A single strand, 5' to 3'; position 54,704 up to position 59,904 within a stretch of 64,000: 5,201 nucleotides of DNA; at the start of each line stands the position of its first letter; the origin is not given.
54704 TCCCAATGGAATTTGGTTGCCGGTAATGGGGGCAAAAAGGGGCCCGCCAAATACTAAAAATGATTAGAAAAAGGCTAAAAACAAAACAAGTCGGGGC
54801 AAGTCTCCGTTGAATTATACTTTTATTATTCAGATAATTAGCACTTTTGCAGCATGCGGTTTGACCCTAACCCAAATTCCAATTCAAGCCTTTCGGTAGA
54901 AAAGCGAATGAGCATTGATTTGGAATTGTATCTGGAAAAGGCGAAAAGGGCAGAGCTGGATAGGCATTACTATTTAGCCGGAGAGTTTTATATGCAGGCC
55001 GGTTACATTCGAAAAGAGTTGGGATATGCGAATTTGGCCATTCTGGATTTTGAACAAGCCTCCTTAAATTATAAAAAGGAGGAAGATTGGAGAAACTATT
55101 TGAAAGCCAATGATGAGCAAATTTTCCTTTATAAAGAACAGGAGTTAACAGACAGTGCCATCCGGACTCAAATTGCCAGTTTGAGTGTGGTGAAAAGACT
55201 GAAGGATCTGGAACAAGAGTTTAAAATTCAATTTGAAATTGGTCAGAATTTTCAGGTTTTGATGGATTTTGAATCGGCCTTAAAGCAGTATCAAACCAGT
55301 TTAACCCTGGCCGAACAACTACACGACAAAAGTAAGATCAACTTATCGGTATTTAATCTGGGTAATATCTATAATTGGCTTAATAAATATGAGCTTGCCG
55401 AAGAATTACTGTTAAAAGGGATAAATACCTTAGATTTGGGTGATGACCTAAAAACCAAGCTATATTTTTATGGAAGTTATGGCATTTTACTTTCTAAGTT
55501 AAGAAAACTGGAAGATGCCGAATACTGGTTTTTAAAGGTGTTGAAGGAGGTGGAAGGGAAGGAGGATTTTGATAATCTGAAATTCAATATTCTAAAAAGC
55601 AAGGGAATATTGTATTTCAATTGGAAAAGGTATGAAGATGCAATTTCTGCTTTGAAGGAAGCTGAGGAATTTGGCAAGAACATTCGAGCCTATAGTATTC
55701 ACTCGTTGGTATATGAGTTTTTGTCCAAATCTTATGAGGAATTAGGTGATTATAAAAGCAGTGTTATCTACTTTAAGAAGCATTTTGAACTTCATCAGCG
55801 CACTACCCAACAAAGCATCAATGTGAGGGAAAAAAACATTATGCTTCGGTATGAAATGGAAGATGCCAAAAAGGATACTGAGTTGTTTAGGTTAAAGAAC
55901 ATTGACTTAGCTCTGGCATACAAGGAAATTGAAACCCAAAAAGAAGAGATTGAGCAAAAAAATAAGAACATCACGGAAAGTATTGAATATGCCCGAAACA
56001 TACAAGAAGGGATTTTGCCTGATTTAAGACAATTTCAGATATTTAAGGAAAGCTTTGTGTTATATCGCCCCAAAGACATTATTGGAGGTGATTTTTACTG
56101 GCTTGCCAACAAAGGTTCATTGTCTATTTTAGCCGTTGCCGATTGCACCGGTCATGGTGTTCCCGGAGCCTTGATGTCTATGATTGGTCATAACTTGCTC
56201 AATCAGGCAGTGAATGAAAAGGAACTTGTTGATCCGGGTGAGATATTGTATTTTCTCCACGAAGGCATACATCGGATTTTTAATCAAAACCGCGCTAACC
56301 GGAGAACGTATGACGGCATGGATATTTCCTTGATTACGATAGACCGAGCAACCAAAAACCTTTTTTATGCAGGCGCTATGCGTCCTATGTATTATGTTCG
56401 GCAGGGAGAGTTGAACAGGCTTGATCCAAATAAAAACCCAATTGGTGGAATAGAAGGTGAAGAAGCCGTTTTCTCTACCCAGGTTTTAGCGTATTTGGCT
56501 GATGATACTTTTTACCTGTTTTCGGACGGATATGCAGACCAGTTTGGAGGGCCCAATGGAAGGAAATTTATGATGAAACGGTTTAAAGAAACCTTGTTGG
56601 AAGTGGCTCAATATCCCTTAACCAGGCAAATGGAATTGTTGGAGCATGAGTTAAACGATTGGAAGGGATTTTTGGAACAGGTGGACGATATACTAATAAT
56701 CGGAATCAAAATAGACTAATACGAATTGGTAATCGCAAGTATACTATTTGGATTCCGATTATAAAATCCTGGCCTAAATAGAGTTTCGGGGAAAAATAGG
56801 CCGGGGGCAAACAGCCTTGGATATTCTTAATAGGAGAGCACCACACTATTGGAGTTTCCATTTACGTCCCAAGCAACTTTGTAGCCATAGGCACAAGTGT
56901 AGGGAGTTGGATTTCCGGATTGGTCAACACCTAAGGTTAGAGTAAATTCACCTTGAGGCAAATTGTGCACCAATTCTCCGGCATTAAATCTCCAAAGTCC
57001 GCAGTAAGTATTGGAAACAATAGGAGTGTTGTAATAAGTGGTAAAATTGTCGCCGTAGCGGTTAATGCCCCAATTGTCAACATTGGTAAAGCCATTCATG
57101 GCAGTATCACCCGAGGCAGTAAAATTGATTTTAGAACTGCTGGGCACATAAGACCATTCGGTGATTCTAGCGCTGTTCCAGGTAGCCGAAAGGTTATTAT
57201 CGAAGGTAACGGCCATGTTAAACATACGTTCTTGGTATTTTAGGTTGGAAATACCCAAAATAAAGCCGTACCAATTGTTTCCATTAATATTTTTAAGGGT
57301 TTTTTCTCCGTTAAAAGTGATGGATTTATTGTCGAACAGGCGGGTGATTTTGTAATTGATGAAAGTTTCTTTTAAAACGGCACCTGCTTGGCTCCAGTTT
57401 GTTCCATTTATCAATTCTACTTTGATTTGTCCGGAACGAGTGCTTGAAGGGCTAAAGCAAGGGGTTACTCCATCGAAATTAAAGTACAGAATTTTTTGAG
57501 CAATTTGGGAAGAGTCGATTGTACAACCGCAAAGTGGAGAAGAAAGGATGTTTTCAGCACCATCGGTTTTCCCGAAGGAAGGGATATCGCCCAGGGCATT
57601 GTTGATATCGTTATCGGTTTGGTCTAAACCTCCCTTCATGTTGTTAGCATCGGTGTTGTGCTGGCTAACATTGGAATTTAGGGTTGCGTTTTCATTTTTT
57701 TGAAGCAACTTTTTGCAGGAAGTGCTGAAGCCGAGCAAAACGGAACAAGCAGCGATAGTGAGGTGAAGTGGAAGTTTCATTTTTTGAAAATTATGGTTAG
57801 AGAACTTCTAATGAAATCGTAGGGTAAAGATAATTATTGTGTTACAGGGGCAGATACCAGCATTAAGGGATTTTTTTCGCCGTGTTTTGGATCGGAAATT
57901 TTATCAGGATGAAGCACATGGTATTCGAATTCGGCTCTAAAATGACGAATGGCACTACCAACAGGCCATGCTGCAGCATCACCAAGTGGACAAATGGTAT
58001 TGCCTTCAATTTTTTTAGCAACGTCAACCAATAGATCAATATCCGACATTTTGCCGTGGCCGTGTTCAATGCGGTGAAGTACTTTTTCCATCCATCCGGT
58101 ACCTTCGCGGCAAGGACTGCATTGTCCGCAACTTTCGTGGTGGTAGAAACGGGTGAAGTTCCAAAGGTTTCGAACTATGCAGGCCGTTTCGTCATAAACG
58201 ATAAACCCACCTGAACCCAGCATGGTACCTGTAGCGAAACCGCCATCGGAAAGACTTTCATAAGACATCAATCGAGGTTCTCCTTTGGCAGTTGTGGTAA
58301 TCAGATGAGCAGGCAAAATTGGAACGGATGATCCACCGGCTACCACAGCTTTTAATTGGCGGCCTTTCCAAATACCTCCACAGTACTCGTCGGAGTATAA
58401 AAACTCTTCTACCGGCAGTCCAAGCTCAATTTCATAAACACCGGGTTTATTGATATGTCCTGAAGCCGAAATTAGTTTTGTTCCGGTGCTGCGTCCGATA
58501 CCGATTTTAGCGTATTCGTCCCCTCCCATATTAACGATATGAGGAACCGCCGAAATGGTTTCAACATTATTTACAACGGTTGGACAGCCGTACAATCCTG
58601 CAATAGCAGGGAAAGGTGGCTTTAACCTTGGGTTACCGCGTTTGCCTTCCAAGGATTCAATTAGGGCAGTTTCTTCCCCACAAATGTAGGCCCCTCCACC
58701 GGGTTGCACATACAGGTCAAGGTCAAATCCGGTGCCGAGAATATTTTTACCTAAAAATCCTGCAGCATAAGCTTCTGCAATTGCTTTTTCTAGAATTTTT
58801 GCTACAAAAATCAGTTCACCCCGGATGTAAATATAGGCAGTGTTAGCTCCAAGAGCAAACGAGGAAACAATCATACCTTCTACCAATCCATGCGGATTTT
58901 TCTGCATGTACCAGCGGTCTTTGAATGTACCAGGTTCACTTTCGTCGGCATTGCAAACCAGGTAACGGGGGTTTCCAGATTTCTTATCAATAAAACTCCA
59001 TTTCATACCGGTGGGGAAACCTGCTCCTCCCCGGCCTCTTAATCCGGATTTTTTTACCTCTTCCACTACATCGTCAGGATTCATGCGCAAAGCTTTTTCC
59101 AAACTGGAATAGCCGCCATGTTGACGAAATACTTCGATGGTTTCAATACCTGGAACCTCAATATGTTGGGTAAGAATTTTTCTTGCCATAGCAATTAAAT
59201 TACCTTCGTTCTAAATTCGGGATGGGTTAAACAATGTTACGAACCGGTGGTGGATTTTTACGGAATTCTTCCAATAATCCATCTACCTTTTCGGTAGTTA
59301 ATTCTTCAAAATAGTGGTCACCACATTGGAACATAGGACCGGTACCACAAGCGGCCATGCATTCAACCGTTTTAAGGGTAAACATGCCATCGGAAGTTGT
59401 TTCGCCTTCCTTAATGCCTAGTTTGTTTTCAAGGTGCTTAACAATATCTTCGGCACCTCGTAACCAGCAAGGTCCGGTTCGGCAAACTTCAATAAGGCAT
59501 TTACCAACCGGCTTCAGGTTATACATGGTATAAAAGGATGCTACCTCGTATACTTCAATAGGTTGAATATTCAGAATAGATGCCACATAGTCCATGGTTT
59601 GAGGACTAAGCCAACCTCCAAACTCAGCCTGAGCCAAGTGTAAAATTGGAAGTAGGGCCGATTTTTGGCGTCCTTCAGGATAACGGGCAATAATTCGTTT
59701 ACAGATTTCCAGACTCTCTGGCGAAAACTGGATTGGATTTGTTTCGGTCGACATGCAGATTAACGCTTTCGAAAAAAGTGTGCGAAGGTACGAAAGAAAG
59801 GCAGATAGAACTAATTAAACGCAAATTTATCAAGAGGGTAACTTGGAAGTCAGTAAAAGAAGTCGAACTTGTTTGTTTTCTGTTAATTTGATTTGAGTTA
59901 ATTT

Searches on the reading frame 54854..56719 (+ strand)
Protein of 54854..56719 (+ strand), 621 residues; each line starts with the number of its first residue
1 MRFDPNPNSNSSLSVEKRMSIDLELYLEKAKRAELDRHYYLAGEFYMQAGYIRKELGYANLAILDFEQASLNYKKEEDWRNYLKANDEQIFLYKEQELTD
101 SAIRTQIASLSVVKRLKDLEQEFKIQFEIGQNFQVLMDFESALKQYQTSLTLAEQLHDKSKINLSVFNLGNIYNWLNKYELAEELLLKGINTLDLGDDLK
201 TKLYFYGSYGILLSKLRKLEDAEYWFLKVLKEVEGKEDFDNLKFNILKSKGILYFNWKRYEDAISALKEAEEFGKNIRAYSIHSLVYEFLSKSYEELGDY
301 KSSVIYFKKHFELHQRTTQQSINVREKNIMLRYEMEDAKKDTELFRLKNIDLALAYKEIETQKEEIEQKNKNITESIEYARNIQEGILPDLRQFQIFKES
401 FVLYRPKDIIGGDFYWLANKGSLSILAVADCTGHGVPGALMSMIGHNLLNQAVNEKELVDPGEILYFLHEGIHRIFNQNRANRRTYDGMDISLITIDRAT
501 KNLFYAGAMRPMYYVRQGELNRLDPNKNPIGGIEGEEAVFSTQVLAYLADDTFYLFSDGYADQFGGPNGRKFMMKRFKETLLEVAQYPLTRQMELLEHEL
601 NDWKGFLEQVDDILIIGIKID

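Call 38: search_protein_families(library=pfam, proteins=[window:54854-56719:+], max_evalue=0.001)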
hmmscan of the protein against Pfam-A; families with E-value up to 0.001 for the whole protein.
window:54854-56719:+ (621 aa): 6 families
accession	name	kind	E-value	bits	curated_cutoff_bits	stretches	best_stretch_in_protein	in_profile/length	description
PF07228.17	SpoIIE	-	1.4e-17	64.7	25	1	425-620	6-191/192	Stage II sporulation protein E (SpoIIE)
PF13424.12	TPR_12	-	6.5e-12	45.9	30.1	0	208-272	8-73/77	Tetratricopeptide repeat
PF00515.34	TPR_1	-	3.5e-09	36.5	27.8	0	246-270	3-27/34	Tetratricopeptide repeat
PF13181.12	TPR_8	-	1.1e-05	25.6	25.7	0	287-309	4-26/34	Tetratricopeptide repeat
PF07719.23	TPR_2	-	3.3e-05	24.1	27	0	286-309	3-26/34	Tetratricopeptide repeat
PF13374.12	TPR_10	-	5.6e-05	23.5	27.5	0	168-188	7-27/42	Tetratricopeptide repeat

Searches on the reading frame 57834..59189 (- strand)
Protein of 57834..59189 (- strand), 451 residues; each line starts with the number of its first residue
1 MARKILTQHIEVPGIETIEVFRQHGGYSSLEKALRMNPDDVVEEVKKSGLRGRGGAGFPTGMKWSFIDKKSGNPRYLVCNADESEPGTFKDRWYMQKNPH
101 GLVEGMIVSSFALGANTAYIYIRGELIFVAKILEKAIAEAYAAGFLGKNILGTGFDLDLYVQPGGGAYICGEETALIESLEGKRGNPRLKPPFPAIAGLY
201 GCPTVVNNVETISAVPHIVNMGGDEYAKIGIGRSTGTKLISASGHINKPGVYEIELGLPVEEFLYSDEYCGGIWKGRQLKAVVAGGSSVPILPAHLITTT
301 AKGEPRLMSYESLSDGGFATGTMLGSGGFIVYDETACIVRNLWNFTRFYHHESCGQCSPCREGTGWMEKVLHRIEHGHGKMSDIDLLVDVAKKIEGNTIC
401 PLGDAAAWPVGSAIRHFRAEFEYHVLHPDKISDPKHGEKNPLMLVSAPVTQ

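Call 48: search_protein_families(library=pfam, proteins=[window:57834-59189:-], max_evalue=0.0001)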
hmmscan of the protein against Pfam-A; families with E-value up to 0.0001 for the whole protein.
window:57834-59189:- (451 aa): 3 families
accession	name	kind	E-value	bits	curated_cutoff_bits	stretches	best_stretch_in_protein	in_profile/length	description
PF01512.22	Complex1_51K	-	2e-47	161.3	31.2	1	45-217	1-150/150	Nuo51 FMN-binding domain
PF10589.14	NADH_4Fe-4S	-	3.4e-34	117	23.5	1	342-424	3-85/85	NADH-ubiquinone oxidoreductase-F iron-sulfur binding region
PF22461.2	SLBB_2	-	5.2e-06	26.9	27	1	239-308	2-71/79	SLBB domain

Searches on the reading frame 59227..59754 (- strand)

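Call 48: search_protein_families(library=pfam, proteins=[window:59227-59754:-], max_evalue=0.0001)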
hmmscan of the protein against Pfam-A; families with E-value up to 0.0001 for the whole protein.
window:59227-59754:- (175 aa): 1 family
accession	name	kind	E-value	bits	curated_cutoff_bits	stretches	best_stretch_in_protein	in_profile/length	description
PF01257.25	2Fe-2S_thioredx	-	4.5e-56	189.2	24.8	1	19-164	2-144/145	Thioredoxin-like [2Fe-2S] ferredoxin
